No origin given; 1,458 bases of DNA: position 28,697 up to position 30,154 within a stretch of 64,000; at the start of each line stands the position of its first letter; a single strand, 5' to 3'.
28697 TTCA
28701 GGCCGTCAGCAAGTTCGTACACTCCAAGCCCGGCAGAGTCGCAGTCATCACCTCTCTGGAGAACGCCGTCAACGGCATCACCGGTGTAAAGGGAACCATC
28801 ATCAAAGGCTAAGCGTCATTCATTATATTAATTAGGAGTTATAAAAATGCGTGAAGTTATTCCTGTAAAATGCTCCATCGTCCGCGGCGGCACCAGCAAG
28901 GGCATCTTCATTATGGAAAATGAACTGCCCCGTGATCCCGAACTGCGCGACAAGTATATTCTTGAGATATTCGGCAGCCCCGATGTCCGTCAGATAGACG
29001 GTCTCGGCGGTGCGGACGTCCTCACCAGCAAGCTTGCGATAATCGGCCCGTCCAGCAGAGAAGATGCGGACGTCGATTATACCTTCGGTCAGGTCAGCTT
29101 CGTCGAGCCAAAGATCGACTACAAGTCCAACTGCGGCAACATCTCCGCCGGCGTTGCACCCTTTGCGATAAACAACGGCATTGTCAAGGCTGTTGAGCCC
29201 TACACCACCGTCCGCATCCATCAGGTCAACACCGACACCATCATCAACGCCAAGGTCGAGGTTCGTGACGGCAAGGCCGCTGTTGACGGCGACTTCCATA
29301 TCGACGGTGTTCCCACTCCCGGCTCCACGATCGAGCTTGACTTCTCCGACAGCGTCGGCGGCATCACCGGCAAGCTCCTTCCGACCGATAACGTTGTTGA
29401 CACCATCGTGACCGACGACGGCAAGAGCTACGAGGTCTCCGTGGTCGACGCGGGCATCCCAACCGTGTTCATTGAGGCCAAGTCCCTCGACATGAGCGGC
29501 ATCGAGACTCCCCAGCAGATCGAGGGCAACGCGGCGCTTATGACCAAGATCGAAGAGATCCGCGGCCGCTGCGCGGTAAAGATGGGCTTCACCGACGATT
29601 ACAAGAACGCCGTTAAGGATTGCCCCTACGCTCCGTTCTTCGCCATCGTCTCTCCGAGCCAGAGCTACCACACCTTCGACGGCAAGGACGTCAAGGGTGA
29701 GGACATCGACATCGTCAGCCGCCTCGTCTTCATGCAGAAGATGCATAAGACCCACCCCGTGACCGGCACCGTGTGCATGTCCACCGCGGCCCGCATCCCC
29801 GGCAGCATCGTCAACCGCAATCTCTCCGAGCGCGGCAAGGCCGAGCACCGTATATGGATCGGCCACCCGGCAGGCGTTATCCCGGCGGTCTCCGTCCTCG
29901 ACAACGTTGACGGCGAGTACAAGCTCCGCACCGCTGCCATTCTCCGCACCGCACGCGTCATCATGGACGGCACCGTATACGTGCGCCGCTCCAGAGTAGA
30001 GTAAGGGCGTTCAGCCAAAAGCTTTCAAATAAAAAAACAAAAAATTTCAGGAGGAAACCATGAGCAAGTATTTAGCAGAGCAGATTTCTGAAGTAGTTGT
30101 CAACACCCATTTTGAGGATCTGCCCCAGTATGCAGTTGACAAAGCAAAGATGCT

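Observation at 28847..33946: PrpF-like, PrpD-like and short LeuCD-like genes in a catabolic setting, pointing to an itaconate/citraconate/(R)-citramalate-type hydro-lyase cascade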

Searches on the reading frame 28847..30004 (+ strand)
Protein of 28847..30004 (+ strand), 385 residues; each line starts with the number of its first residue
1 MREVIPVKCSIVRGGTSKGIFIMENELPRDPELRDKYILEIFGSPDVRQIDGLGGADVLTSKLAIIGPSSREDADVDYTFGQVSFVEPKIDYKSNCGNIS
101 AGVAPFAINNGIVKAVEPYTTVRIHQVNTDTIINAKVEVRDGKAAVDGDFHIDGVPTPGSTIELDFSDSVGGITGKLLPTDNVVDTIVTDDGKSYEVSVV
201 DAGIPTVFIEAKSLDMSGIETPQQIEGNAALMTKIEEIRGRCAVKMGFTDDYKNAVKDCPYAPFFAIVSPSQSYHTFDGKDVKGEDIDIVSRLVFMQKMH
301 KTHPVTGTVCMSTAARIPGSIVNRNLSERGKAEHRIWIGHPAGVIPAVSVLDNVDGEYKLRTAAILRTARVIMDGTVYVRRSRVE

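Call 3: search_protein_families(library=pfam, proteins=[window:28847-30004:+])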
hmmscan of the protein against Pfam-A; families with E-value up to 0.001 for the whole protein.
window:28847-30004:+ (385 aa): 2 families
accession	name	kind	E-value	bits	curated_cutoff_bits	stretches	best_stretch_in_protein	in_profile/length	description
PF04303.18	PrpF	-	1.1e-117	393.5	27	1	7-379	4-370/371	PrpF protein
PF05544.16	Pro_racemase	-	0.00011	21.9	27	1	63-144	56-129/325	Proline racemase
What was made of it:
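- Checked: PrpF-like, 28847-30004: PF04303, E = 1e-117 (call 3).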

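Call 5: search_protein_families(library=ncbifam, proteins=[window:28847-30004:+], max_evalue=0.00001)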
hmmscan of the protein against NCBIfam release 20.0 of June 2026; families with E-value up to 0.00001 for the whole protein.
window:28847-30004:+ (385 aa): 3 families
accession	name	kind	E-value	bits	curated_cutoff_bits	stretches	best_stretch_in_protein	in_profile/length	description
NF033377.1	OMA_tautomer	equivalog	3.3e-102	342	440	1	12-379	1-348/349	4-oxalomesaconate tautomerase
TIGR02334.1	prpF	equivalog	2.1e-86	290.2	440.55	1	7-380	6-386/390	2-methylaconitate cis-trans isomerase PrpF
NF010576.0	PRK13969.1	equivalog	4.9e-07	29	556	1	91-145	86-138/335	proline racemase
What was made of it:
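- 28847..30004 (+): PrpF-family isomerase of the 3-methylitaconate-delta-isomerase (Mii) type. Inferred reaction: itaconate-type methylene diacid to citraconate-type methyl-maleate. The TIGR02334 PrpF equivalog is not reached: 290 bits against a cut-off of 440 (call 5).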

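Call 7: find_encoding_contigs(protein=window:28847-30004:+, flank=10000, max_places=6)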
Protein window:28847-30004:+ (385 aa): 22 contigs read that carry it; 6 places shown.
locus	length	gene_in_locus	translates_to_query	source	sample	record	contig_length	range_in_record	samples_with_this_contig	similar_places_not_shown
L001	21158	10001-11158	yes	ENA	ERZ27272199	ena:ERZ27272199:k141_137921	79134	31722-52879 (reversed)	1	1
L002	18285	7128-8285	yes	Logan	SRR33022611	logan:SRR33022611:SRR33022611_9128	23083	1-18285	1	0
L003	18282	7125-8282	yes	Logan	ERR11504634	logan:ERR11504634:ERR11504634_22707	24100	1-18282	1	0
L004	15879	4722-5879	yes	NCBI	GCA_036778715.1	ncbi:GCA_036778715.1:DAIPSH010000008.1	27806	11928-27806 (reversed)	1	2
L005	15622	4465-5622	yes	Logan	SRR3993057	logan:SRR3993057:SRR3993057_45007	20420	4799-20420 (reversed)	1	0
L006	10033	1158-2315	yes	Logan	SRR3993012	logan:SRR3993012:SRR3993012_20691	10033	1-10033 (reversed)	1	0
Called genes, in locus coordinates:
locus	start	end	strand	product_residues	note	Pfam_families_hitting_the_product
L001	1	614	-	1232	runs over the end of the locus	PF01855:POR_N, PF17147:PFOR_II, PF01558:POR, PF10371:EKR, PF00037:Fer4 (weak), PF12837:Fer4_6 (weak), PF12838:Fer4_7 (weak), PF02775:TPP_enzyme_C, +2 more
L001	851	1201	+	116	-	PF03780:Asp23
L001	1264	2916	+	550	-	PF02734:Dak2, PF21645:FakA-like_M, PF13684:FakA-like_C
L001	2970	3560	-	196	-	PF07486:Hydrolase_2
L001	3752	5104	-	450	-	PF04892:VanZ-LLP1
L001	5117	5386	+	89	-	-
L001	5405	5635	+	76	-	PF12844:HTH_19, PF13443:HTH_26, PF13560:HTH_31, PF01381:HTH_3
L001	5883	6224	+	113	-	PF13560:HTH_31, PF01381:HTH_3, PF12844:HTH_19, PF13443:HTH_26 (faint)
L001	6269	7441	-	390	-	PF01546:Peptidase_M20, PF07687:M20_dimer (weak)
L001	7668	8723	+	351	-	PF00356:LacI, PF00532:Peripla_BP_1, PF13407:Peripla_BP_4, PF13377:Peripla_BP_3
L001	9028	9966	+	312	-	PF00696:AA_kinase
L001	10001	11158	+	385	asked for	PF04303:PrpF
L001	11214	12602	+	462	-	PF03972:MmgE_PrpD_N, PF19305:MmgE_PrpD_C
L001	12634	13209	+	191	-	-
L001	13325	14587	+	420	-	PF00330:Aconitase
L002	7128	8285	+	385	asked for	PF04303:PrpF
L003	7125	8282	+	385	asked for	PF04303:PrpF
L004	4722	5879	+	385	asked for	PF04303:PrpF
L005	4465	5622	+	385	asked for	PF04303:PrpF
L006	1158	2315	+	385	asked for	PF04303:PrpF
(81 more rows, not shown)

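Call 11: find_related_loci(query=window:28847-30004:+, collection=genome_contigs, flank=10000)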
Query window:28847-30004:+ (385 aa) in genome_contigs; peptide patterns used: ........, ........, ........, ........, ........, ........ (x = any residue, [..] = any of these).
109 stretches matched a pattern; 38 encode a relative of the query (tblastn E <= 1e-3); 38 distinct loci.
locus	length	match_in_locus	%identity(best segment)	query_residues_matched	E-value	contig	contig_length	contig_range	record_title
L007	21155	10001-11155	99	1-385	0e+0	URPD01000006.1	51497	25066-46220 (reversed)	uncultured Clostridiales bacterium isolate UMGS1216 genome assembly, contig: NODE_436_length_51497_cov_22.027098, whole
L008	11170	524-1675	85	2-385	0e+0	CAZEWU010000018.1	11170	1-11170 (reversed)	MAG TPA_asm: uncultured Caldisericota bacterium isolate SRP089250_co1_174 genome assembly, contig: NODE_10530_length_111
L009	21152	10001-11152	83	1-384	0e+0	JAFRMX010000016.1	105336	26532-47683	MAG: Oscillospiraceae bacterium isolate RGIG2615 Goat_Omasum-1__c467642, whole genome shotgun sequence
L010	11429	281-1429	80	3-385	0e+0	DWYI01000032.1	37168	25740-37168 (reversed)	MAG TPA_asm: Candidatus Allofournierella merdavium isolate ChiBcec4-1730 ChiBcec4__C57201_L37168_SAMN08009756, whole gen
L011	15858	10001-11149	78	3-385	0e+0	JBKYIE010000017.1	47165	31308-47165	MAG: Ruthenibacterium sp. isolate C039_43 NODE_1006_length_47165_cov_10.541350, whole genome shotgun sequence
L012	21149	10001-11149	79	3-385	0e+0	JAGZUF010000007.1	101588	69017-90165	MAG: Oscillospiraceae bacterium isolate L1_007_365G1_dasL1_007_365G1_maxbin2.maxbin.026sta_sub L1_007_365G1_scaffold_172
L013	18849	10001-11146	58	2-384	1e-146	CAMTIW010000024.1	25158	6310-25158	MAG TPA_asm: uncultured Fusobacteriaceae bacterium isolate ERR5094903_bin.6_metaWRAP_v1.3_MAG genome assembly, contig: E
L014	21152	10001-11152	59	1-385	6e-145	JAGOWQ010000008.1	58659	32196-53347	MAG: Leptotrichiaceae bacterium isolate Gw_Inlet_bin_177 Gw_Inlet_184_length_58659_cov_10.166063, whole genome shotgun s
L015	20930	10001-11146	57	3-385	5e-141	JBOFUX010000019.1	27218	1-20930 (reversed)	MAG: Fusobacteriaceae bacterium isolate WFFMC_MAG_593 k139_6470_flag=0_multi=12.3904_len=27218, whole genome shotgun seq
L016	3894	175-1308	61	7-385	1e-142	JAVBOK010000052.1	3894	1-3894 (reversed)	MAG: Desulfovibrionaceae bacterium isolate EPI_MAG_00106 c_000001919196, whole genome shotgun sequence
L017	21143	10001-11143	58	3-381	7e-137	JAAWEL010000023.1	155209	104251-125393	MAG: Lachnospiraceae bacterium isolate ABMPRH_194_1 k141_530484, whole genome shotgun sequence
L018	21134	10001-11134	57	3-381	6e-137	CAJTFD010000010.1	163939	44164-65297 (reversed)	Clostridia bacterium isolate B62_62_CS_H genome assembly, contig: MGBC000121.10, whole genome shotgun sequence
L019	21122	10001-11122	54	7-381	1e-128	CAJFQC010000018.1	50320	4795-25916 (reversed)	uncultured Ruminococcus sp. isolate Chicken_1_mag_90 genome assembly, contig: MAGpy_11413_1_idba_bin_90_fascaffold_752,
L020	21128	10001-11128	55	7-383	4e-126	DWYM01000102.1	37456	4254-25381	MAG TPA_asm: Candidatus Mediterraneibacter intestinipullorum isolate CHK161-4361 CHK161__C316116_L37456_SAMEA104467457,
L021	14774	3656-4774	53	7-380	5e-126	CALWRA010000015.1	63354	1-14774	MAG: uncultured Acetatifactor sp. isolate BRZ_PA__bin58 genome assembly, contig: BRZ_PA__NODE_663_length_63354_cov_11.78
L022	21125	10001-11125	55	7-382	3e-124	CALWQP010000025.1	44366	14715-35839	MAG: uncultured Mediterraneibacter sp. isolate BRZ_LR__bin10 genome assembly, contig: BRZ_LR__NODE_841_length_44366_cov_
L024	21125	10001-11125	55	7-382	3e-123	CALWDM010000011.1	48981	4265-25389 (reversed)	MAG: uncultured Mediterraneibacter sp. isolate BRZ_CK__bin19 genome assembly, contig: BRZ_CK__NODE_758_length_48981_cov_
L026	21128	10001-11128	59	9-385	2e-140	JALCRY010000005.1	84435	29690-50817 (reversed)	MAG: Eubacteriaceae bacterium isolate UW_MP_ANA2_1 Ga0455773_000073, whole genome shotgun sequence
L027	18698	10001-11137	56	3-382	6e-134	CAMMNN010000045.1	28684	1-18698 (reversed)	MAG: uncultured Clostridium sp. isolate ERR4968598_bin.22_MetaWRAP_v1.1_MAG genome assembly, contig: NODE_1310_length_28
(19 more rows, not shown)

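Call 15: search_protein_families(library=pfam, proteins=[L017:4092-6179:+, L017:8508-9917:+, L017:13059-13481:+, L017:13574-15154:+, L017:15525-16928:+, L017:3285-3998:-, L026:8103-9299:+, L026:15070-15762:+, L026:15766-16767:+, L026:16779-18797:+], max_evalue=0.00001)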
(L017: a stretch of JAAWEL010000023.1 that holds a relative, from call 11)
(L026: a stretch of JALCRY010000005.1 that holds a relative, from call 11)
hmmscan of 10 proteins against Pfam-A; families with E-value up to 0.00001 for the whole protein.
L017:4092-6179:+ (695 aa): 8 families
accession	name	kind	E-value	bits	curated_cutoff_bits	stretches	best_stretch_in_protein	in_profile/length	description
PF00158.32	Sigma54_activat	-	7.5e-69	231.2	20.2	1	372-538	2-167/168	Sigma-54 interaction domain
PF06506.16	PrpR_N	-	1.4e-37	129.3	29.1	1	77-236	4-162/167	Propionate catabolism activator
PF14532.12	Sigma54_activ_2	-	4.8e-17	62.9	25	1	379-543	11-138/138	Sigma-54 interaction domain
PF25601.1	AAA_lid_14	-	3.1e-16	59.4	27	1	544-626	1-81/87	AAA+ ATPase lid domain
PF01078.27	Mg_chelatase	-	1.2e-08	35.1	20.3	0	447-513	89-157/207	Magnesium chelatase, subunit ChlI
PF07728.20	AAA_5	-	4.5e-08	33.6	22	1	395-515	2-124/139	AAA domain (dynein-related subfamily)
PF02954.25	HTH_8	-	5.1e-08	32.9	22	1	645-681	2-38/42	Bacterial regulatory protein, Fis family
PF00004.35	AAA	-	9.9e-06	26.5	21.2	0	395-514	1-110/131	ATPase family associated with various cellular activities (AAA)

L017:8508-9917:+ (469 aa): 1 family
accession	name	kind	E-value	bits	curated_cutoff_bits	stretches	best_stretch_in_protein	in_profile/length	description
PF00171.27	Aldedh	-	5.2e-16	58.7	23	1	10-273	28-292/461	Aldehyde dehydrogenase family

L017:13059-13481:+ (140 aa): 1 family
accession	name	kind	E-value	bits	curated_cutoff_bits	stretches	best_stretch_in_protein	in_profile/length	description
PF03061.28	4HBT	-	4.9e-15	56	20.6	1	47-120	2-77/79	Thioesterase superfamily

L017:13574-15154:+ (526 aa): 1 family
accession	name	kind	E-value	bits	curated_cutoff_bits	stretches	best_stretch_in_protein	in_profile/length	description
PF00342.24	PGI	-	3.6e-126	422.1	22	1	52-515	2-472/486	Phosphoglucose isomerase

L017:15525-16928:+ (467 aa): 1 family
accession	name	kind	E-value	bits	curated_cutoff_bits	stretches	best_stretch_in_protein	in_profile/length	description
PF01554.23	MatE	-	1.3e-47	161.9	24.9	2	41-201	1-160/161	MatE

L017:3285-3998:- (237 aa): 0 families

L026:8103-9299:+ (398 aa): 2 families
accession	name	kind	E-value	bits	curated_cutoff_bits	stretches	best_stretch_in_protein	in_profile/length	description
PF00465.25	Fe-ADH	-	1.7e-19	70.5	31.3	1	34-177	19-168/168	Iron-containing alcohol dehydrogenase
PF25137.1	ADH_Fe_C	-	4.2e-17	62.9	27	1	190-395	3-194/194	Fe-containing alcohol dehydrogenase family, C-terminal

L026:15070-15762:+ (230 aa): 0 families

L026:15766-16767:+ (333 aa): 1 family
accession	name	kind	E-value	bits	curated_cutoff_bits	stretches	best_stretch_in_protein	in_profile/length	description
PF14057.11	GGGtGRT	-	2.7e-156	520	27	1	4-330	1-326/327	GGGtGRT protein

L026:16779-18797:+ (672 aa): 5 families
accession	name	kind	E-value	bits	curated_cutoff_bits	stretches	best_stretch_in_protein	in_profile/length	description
PF00158.32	Sigma54_activat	-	9.3e-71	237.4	20.2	1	352-518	2-167/168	Sigma-54 interaction domain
PF06506.16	PrpR_N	-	3.5e-34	118.3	29.1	1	65-217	12-165/167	Propionate catabolism activator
PF14532.12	Sigma54_activ_2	-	5.9e-18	65.9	25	1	359-523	8-138/138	Sigma-54 interaction domain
PF25601.1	AAA_lid_14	-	1.6e-13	50.7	27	1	524-583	1-63/87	AAA+ ATPase lid domain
PF02954.25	HTH_8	-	4.8e-07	29.8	22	1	633-671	2-41/42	Bacterial regulatory protein, Fis family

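Call 16: search_protein_families(library=pfam, proteins=[L014:3456-5138:+, L014:5169-6431:+, L014:6637-7950:+, L014:11180-11719:+, L014:12555-13871:+, L014:16209-17039:+, L014:17014-17967:+, L013:2381-3481:+, L013:3478-5037:+, L013:5059-6660:+], max_evalue=0.00001)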
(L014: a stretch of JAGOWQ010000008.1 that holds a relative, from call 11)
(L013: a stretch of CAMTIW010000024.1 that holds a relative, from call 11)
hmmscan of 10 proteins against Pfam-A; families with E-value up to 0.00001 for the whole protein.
L014:3456-5138:+ (560 aa): 1 family
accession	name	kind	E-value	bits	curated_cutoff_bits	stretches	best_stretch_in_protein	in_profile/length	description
PF24807.1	WD40_CDC20-Fz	-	8.3e-07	29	200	0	167-275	29-140/292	CDC20/Fizzy WD40 domain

L014:5169-6431:+ (420 aa): 2 families
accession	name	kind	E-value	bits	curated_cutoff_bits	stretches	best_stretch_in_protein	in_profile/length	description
PF06722.18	EryCIII-like_C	-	9.2e-08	32.6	31.7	1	306-387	30-113/145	Erythromycin biosynthesis protein CIII-like, C-terminal domain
PF04101.22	Glyco_tran_28_C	-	1e-06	29.3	22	1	285-392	30-146/166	Glycosyltransferase family 28 C-terminal domain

L014:6637-7950:+ (437 aa): 2 families
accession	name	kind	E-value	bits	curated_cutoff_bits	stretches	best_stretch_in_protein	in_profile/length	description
PF07158.17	MatC_N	-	2.9e-26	92.7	23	1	17-164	1-149/149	Dicarboxylate carrier protein MatC N-terminus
PF03600.22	CitMHS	-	1.3e-23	84.1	31.9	1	37-361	7-324/336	Citrate transporter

L014:11180-11719:+ (179 aa): 2 families
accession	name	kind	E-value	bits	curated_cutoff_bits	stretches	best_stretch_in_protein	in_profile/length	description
PF00881.29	Nitroreductase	-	5.2e-19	69.5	23.5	1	14-66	3-55/167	Nitroreductase family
PF14512.11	TM1586_NiRdase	-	5.1e-10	39.8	27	0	105-162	91-138/215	Putative TM nitroreductase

L014:12555-13871:+ (438 aa): 2 families
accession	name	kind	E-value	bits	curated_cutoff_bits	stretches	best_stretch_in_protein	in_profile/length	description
PF07158.17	MatC_N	-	8.9e-28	97.6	23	1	21-157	3-139/149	Dicarboxylate carrier protein MatC N-terminus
PF03600.22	CitMHS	-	9.9e-28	97.6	31.9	1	37-354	8-317/336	Citrate transporter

L014:16209-17039:+ (276 aa): 3 families
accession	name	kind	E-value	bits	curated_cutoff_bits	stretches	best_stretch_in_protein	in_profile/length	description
PF00456.26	Transketolase_N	-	3.2e-52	178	22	1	8-266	4-272/334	Transketolase, thiamine diphosphate binding domain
PF13292.11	DXP_synthase_N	-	1e-13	51.7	21.2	1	5-190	17-184/274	1-deoxy-D-xylulose-5-phosphate synthase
PF00676.26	E1_dh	-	2.2e-07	30.6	22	1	111-220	96-204/300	Dehydrogenase E1 component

L014:17014-17967:+ (317 aa): 3 families
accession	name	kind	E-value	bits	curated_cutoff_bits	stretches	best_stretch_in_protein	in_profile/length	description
PF02779.29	Transket_pyr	-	1.4e-42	145.7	27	1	13-174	6-173/174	Transketolase, pyrimidine binding domain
PF02780.25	Transketolase_C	-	6.9e-28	97.5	25.9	1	186-306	1-124/124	Transketolase, C-terminal domain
PF22613.1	Transketolase_C_1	-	5.7e-07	30.2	27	1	194-301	11-112/113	Transketolase-like TK C-terminal domain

L013:2381-3481:+ (366 aa): 2 families
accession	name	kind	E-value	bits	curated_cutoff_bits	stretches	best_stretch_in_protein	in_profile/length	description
PF01546.33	Peptidase_M20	-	1.6e-23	84.1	24.6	1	62-357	1-204/206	Peptidase family M20/M25/M40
PF07687.19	M20_dimer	-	1.5e-07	31.7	21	1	165-255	7-99/107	Peptidase dimerisation domain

L013:3478-5037:+ (519 aa): 2 families
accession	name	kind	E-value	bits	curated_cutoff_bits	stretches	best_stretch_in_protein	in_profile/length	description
PF03806.19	ABG_transport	-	1.9e-173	577.7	27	1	14-517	2-500/502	AbgT putative transporter family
PF03606.21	DcuC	-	2.2e-09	36.8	23.1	1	26-465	2-425/461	C4-dicarboxylate anaerobic carrier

L013:5059-6660:+ (533 aa): 2 families
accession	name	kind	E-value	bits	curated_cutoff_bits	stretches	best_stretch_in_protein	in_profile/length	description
PF07969.17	Amidohydro_3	-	4.2e-77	261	29.7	1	49-530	3-472/472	Amidohydrolase family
PF01979.26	Amidohydro_1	-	5.9e-13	49.2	25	1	314-529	133-345/345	Amidohydrolase family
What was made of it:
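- There they sit with PrpR-type sigma-54 activators and MatC/CitMHS dicarboxylate carriers (calls 15, 16).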
